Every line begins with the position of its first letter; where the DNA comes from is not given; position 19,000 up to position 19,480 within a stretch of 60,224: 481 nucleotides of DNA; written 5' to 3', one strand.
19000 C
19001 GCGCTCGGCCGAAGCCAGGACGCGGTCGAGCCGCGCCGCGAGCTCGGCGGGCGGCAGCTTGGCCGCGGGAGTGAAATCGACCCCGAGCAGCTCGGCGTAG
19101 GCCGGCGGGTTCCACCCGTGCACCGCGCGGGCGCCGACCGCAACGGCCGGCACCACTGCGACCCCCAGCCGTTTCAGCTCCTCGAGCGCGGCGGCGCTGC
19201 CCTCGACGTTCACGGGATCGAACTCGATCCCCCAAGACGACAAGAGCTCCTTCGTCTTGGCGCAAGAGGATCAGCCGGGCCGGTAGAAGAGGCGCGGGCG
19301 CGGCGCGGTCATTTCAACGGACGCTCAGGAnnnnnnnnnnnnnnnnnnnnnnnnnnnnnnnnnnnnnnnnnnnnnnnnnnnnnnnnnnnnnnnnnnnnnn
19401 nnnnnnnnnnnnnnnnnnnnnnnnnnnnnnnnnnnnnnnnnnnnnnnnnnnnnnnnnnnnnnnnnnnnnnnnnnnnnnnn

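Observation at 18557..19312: Grx-DinB fusion gene with in-frame TGA at the first Cys of its CxxC motif plus a textbook-positioned hairpin: candidate selenoprotein (USSC)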

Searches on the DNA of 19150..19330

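Call 56: search_rna_families(source=window, start=19150, end=19330, threshold=evalue, max_evalue=10)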
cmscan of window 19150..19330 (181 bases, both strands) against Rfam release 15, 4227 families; matches with E-value up to 10: 1.
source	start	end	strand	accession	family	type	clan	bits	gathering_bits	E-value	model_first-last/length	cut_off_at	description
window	19166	19220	-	RF02940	COG3860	Cis-reg;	-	9.2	42.5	8.2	1-54/54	no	COG3860 RNA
